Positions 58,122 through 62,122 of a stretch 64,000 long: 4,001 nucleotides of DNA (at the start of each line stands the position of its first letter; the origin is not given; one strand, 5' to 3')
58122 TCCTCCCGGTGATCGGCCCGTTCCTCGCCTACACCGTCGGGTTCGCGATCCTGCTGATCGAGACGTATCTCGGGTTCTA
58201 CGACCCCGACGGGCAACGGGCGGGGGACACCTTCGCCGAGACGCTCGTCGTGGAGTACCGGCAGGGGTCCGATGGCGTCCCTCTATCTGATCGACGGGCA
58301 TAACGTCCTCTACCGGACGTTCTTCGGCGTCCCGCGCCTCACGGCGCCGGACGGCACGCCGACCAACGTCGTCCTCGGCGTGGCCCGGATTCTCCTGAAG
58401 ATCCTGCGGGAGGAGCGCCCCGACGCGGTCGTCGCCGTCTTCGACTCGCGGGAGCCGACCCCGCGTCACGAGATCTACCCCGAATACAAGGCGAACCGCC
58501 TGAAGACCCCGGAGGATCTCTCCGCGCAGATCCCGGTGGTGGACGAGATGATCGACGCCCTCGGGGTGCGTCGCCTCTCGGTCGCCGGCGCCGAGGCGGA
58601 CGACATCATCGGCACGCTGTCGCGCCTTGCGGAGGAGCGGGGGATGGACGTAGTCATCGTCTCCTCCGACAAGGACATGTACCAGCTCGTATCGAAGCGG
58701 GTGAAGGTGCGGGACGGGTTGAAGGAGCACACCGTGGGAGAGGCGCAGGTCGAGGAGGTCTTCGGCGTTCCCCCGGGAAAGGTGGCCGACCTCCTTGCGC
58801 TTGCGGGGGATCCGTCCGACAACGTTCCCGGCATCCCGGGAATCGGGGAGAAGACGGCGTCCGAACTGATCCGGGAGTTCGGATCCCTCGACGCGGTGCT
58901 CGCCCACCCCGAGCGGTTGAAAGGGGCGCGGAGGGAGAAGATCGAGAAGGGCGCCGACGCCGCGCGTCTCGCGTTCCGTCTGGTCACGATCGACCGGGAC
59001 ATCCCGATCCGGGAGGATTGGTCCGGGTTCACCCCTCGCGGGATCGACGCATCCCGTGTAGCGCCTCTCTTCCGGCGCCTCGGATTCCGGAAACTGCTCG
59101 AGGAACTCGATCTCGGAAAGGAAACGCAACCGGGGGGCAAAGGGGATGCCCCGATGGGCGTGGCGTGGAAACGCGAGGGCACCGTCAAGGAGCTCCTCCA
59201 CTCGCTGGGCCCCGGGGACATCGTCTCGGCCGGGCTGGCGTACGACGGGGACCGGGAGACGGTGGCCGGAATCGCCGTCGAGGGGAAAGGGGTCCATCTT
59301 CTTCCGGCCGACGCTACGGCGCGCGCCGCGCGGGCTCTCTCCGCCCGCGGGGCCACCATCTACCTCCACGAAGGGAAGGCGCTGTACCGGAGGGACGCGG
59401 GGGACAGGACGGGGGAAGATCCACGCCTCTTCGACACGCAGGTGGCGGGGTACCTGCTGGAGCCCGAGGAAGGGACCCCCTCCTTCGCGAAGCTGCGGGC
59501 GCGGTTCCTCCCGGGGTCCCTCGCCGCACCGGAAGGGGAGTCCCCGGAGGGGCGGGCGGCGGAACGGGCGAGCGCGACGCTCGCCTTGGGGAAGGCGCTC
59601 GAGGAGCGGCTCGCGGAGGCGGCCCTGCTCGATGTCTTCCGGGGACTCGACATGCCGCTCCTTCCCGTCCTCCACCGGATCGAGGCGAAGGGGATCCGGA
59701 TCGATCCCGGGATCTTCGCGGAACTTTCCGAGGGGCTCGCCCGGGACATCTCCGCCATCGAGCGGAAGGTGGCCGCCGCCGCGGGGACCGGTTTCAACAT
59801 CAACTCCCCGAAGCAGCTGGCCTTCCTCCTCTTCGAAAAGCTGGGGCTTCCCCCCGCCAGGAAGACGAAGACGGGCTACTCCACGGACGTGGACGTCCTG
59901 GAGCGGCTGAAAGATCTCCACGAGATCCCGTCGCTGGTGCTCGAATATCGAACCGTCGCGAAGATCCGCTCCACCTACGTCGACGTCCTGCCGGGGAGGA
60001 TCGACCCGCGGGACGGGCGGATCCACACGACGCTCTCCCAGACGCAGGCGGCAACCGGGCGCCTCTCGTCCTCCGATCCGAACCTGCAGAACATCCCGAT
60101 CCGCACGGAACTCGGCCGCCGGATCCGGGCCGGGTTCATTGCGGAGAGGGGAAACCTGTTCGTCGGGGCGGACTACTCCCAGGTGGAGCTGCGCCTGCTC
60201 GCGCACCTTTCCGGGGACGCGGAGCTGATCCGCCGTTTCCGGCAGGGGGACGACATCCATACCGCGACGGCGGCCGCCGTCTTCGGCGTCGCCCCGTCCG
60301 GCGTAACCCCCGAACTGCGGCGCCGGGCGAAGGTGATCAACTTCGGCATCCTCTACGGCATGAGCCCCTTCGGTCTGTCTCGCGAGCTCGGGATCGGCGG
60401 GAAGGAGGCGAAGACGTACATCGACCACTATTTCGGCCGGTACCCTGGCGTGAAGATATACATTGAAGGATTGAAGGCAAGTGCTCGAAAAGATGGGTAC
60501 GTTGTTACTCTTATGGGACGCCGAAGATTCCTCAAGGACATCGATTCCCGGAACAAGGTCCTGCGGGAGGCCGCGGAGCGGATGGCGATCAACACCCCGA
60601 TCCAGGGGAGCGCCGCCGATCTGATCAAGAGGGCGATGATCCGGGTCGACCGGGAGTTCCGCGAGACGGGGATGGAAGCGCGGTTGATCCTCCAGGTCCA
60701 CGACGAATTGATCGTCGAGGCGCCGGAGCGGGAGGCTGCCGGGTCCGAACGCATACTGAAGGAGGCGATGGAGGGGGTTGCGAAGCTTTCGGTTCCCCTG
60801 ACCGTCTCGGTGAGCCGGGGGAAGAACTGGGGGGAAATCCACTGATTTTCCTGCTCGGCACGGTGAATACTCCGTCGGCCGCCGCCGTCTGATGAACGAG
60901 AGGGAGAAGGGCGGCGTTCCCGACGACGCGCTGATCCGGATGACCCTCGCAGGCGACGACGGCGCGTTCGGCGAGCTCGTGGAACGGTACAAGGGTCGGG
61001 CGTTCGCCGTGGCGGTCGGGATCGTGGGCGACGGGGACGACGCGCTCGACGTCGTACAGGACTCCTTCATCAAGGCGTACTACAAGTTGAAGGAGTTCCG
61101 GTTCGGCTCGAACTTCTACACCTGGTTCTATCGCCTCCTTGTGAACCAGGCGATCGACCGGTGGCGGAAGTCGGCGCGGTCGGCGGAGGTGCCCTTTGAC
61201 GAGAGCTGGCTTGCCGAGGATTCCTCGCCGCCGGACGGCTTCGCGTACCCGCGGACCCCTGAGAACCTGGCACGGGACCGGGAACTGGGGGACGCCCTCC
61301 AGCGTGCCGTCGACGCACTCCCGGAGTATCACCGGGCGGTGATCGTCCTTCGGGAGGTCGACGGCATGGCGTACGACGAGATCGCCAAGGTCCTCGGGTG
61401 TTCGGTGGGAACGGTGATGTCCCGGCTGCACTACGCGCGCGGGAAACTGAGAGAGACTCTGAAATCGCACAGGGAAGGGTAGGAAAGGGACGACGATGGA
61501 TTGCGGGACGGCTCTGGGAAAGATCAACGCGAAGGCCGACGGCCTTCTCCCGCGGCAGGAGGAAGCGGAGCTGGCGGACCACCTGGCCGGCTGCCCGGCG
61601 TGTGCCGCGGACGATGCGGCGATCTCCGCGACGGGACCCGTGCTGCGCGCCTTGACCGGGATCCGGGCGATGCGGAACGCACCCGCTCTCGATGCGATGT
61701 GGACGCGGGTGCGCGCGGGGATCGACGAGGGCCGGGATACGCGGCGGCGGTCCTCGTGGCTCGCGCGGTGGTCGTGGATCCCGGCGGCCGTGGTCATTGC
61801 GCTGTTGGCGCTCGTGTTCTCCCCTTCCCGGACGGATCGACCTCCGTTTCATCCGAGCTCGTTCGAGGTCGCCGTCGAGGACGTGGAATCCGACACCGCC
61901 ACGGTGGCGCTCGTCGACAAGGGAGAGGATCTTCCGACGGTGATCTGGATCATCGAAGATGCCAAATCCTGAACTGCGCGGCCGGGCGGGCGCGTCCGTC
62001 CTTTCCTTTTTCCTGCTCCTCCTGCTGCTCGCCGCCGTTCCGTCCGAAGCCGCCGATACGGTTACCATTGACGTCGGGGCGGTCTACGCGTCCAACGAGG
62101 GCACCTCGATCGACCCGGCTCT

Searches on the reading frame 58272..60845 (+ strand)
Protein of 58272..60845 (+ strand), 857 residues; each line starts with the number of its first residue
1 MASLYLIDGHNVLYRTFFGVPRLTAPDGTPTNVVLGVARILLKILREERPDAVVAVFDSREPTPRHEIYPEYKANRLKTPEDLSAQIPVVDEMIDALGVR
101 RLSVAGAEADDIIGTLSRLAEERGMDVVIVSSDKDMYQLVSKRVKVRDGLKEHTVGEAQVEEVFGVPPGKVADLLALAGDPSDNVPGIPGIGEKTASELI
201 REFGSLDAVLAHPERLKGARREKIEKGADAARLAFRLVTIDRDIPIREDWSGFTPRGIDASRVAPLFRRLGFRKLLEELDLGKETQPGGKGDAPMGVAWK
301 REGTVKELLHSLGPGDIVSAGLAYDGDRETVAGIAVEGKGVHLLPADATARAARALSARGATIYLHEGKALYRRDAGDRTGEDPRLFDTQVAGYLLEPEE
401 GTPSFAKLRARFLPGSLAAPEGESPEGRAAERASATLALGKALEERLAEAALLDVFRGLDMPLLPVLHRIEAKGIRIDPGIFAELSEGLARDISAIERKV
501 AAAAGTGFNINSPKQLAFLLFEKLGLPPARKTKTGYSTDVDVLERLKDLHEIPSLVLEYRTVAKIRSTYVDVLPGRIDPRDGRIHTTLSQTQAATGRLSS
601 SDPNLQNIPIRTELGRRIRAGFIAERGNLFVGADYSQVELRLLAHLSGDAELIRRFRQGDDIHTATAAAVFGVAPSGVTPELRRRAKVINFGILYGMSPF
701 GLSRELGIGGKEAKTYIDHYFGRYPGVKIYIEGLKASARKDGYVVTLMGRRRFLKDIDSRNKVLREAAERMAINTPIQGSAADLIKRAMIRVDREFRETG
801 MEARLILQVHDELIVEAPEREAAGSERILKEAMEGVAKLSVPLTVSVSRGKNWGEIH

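Call 40: search_protein_families(library=pfam, max_evalue=0.001, proteins=[window:58272-60845:+])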
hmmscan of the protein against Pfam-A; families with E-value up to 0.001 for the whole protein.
window:58272-60845:+ (857 aa): 4 families
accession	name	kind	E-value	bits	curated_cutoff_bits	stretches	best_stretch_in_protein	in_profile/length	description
PF00476.26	DNA_pol_A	-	2.2e-157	524.3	34.3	1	483-855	5-381/381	DNA polymerase family A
PF02739.22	5_3_exonuc_N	-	1.5e-55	187.8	34.3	1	4-165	2-164/164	5'-3' exonuclease, N-terminal resolvase-like domain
PF01367.25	5_3_exonuc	-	5.1e-28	97.9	40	1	166-259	1-95/97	5'-3' exonuclease, C-terminal SAM fold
PF12826.13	HHH_2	-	0.00061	20.3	27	0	187-210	7-30/64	Helix-hairpin-helix motif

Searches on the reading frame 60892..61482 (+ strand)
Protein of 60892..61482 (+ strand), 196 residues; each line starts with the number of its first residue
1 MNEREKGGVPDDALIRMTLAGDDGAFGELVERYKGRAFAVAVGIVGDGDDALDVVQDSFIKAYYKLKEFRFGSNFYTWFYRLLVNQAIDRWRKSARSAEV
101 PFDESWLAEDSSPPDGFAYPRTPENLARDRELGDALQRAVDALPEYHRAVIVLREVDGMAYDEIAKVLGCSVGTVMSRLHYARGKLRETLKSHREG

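Call 40: search_protein_families(library=pfam, max_evalue=0.001, proteins=[window:60892-61482:+])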
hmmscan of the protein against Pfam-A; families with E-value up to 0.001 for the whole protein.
window:60892-61482:+ (196 aa): 5 families
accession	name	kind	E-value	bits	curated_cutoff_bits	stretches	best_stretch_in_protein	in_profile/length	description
PF08281.18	Sigma70_r4_2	-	1.7e-16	60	25.7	1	134-186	2-54/54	Sigma-70, region 4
PF04542.20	Sigma70_r2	-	2.4e-16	59.7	24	1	29-96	1-70/71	Sigma-70 region 2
PF04545.22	Sigma70_r4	-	7e-12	45.1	24.1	1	140-188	2-50/50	Sigma-70, region 4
PF07638.17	Sigma70_ECF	-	3e-08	34.2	21.1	1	130-191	124-184/185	ECF sigma factor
PF13384.12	HTH_23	-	4.7e-05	23.5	24.6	1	145-179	4-38/50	Homeodomain-like domain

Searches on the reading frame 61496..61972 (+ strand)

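Call 40: search_protein_families(library=pfam, max_evalue=0.001, proteins=[window:61496-61972:+])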
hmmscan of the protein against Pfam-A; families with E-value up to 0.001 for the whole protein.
window:61496-61972:+ (158 aa): 1 family
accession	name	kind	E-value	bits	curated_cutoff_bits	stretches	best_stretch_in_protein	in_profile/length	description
PF13490.11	zf-HC2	-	3.2e-06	27.6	22.2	1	6-37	4-35/35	Putative zinc-finger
